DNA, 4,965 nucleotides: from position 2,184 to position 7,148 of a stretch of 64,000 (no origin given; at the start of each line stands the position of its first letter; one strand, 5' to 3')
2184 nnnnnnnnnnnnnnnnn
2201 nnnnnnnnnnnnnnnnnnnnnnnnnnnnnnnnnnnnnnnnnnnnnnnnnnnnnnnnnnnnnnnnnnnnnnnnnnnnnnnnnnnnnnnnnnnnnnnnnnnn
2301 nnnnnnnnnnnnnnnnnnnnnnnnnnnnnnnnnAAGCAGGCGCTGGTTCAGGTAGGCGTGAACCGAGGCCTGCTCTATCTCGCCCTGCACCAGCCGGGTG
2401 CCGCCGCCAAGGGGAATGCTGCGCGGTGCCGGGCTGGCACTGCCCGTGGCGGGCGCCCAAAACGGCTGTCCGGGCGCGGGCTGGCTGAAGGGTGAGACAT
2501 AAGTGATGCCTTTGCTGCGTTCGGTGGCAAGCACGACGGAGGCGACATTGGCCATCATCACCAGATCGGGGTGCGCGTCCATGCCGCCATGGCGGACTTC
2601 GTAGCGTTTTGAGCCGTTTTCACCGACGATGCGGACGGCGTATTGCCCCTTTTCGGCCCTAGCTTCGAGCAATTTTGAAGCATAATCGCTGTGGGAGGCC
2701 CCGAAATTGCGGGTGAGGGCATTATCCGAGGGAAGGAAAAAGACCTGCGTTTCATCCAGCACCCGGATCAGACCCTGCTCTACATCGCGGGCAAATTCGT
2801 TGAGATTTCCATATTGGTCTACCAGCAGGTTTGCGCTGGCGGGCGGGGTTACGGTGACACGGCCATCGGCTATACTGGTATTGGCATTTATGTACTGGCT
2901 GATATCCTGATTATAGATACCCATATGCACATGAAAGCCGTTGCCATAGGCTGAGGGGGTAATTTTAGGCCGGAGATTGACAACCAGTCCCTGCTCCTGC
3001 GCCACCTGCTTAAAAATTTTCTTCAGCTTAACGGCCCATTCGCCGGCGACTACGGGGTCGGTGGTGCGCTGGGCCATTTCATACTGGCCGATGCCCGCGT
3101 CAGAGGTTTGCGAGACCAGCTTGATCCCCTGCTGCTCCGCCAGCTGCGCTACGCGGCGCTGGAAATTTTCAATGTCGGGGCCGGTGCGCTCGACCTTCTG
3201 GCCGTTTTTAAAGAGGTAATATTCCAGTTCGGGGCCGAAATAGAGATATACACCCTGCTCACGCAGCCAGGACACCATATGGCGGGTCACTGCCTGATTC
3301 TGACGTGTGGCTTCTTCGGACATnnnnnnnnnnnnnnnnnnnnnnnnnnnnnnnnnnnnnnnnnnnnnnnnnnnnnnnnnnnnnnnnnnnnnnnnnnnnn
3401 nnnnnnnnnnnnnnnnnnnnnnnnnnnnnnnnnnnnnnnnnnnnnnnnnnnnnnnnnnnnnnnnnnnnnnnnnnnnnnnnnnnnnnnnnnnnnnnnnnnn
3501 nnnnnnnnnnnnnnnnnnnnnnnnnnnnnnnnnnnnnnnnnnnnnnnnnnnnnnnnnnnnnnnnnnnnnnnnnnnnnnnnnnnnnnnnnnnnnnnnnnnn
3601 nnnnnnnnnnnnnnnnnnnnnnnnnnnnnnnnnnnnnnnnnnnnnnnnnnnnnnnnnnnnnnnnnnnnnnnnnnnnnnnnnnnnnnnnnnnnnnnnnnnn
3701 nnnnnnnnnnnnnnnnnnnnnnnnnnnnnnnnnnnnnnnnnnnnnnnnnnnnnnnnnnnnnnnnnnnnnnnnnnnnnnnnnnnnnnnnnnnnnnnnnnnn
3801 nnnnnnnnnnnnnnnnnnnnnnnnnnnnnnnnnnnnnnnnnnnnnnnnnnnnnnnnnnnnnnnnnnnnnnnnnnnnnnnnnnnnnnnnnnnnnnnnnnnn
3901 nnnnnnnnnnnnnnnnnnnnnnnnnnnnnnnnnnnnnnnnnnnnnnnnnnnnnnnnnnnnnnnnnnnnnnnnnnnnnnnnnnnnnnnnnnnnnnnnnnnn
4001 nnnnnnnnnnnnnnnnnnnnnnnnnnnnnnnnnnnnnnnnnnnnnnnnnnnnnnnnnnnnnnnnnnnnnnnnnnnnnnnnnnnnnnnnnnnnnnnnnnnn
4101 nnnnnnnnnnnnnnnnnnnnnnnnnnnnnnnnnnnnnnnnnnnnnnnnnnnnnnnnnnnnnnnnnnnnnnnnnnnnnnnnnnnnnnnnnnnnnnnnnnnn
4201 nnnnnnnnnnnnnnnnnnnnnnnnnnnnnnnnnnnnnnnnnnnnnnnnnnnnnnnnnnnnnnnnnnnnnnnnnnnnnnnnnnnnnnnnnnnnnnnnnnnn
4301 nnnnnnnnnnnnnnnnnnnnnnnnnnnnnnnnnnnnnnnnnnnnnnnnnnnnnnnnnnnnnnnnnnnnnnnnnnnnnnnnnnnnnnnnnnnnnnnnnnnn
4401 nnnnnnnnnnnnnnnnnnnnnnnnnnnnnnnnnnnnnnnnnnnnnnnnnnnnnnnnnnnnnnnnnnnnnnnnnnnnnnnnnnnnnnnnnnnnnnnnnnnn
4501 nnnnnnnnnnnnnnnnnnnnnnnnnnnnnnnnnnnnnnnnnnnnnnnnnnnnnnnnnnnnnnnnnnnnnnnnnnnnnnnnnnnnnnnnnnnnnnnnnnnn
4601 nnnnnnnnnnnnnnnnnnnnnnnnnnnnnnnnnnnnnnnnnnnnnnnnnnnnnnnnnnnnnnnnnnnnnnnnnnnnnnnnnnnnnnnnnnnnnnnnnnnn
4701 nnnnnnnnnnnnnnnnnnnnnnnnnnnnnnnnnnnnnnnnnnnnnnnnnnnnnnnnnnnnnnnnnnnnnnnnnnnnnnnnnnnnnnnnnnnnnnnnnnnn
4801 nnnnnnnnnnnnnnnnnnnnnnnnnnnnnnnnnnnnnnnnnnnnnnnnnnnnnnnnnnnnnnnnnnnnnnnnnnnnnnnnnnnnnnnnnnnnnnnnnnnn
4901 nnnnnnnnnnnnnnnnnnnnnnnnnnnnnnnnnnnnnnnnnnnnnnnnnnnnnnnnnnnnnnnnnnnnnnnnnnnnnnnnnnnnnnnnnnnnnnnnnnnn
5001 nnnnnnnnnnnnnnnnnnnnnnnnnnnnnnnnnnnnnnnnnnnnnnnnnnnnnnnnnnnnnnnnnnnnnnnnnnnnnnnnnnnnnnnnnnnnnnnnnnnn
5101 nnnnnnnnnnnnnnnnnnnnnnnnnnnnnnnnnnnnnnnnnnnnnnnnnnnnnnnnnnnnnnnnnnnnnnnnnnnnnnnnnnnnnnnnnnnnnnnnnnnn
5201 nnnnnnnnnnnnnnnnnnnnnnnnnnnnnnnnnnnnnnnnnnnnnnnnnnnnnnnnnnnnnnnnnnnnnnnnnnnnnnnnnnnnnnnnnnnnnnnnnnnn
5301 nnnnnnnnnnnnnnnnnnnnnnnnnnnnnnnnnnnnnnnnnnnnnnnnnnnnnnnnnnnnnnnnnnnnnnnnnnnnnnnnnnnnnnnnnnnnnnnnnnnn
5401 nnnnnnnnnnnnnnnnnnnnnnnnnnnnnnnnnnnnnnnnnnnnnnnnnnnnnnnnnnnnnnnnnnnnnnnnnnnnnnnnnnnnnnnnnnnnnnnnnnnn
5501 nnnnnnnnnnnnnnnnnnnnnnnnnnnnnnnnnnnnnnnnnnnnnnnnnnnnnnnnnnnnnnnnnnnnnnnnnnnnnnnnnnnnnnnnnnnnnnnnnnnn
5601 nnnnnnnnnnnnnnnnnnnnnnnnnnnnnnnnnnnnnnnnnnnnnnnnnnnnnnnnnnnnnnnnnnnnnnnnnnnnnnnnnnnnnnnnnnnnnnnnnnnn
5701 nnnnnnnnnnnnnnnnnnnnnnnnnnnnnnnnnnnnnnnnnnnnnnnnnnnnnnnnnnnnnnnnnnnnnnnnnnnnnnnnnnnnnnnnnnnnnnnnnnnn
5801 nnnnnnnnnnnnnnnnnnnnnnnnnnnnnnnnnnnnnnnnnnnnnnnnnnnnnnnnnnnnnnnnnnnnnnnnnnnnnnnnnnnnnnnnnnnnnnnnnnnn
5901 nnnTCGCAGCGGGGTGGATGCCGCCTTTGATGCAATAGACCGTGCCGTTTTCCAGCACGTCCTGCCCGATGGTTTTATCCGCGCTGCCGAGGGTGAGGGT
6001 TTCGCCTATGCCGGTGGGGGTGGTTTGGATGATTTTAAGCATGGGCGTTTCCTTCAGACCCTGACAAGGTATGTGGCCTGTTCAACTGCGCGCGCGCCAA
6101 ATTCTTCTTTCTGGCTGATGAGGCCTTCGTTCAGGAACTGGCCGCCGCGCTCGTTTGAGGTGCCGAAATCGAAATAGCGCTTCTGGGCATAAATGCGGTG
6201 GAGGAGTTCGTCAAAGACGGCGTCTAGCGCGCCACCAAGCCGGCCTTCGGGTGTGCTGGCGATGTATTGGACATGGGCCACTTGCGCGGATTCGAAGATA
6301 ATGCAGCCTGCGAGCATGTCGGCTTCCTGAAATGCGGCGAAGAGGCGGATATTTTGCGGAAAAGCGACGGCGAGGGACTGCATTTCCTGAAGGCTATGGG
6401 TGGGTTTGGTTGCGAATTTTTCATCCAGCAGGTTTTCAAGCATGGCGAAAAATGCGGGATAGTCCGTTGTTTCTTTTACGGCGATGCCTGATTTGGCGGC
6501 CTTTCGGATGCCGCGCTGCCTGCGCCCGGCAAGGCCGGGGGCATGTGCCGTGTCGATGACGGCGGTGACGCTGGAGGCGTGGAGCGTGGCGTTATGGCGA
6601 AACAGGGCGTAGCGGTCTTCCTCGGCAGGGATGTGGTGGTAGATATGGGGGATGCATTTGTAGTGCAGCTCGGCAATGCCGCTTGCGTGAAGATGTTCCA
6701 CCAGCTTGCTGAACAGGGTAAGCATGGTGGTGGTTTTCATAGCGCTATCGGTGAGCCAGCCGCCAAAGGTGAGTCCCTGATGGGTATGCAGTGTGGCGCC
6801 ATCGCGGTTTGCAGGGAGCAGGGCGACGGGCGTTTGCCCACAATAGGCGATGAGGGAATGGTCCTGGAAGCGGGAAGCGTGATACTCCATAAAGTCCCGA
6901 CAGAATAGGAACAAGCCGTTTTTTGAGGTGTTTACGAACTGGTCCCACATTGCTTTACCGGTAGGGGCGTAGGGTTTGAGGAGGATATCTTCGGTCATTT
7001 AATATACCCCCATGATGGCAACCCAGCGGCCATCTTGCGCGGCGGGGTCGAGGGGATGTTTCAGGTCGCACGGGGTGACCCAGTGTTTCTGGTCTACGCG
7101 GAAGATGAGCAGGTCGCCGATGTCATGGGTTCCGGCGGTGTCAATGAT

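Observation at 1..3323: Unlisted giant ORF fusing a glutamine-synthetase-like ligase domain, five W-x-R-D/N repeats and a GNAT domain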

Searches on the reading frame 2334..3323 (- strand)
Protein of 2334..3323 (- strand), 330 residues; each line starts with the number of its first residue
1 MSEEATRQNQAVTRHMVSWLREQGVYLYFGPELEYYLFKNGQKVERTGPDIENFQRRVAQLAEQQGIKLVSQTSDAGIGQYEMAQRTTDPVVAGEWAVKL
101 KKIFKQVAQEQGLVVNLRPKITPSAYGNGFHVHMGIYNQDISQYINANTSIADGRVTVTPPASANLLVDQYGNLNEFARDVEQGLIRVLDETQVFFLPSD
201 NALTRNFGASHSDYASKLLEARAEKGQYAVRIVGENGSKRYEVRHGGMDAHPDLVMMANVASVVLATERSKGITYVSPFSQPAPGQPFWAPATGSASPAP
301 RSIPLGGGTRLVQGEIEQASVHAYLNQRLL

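Call 31: find_homologous_proteins(query=window:2334-3323:-, max_evalue=0.01)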
Query window:2334-3323:- (330 aa): 12 proteins with E <= 0.01 among 2547 candidates.
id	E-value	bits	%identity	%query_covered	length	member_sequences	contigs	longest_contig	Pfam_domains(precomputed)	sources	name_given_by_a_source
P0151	3.2e-7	48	26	38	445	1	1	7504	PF03951.25,PF00120.30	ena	-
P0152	4.5e-7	48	29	39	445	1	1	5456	PF03951.25,PF00120.30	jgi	-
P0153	5.1e-7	47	30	38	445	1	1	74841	PF03951.25,PF00120.30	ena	-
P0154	5.1e-7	47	30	38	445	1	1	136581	PF03951.25,PF00120.30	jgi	-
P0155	6.1e-7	47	26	38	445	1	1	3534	PF03951.25,PF00120.30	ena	-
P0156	3.8e-6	44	27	38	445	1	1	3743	PF03951.25,PF00120.30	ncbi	-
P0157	9.5e-6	43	26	38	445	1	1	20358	PF03951.25,PF00120.30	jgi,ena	-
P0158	1.6e-5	42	28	38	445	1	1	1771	PF03951.25,PF00120.30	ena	-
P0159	2.1e-5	42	26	38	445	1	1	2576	PF03951.25,PF00120.30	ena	-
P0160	2.4e-5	42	27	50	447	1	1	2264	PF03951.25,PF00120.30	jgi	-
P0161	8.8e-5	40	26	37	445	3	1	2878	PF03951.25,PF00120.30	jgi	-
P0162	2.9e-4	38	27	38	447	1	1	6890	PF03951.25,PF00120.30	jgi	-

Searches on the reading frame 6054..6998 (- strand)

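Call 10: search_protein_families(library=pfam, proteins=[window:6054-6998:-], max_evalue=0.001)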
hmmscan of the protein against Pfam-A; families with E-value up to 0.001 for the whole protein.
window:6054-6998:- (314 aa): 1 family
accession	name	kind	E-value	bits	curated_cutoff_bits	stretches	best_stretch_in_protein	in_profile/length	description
PF13480.13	Acetyltransf_6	-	2.7e-09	37.7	22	1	162-284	9-140/143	Acetyltransferase (GNAT) domain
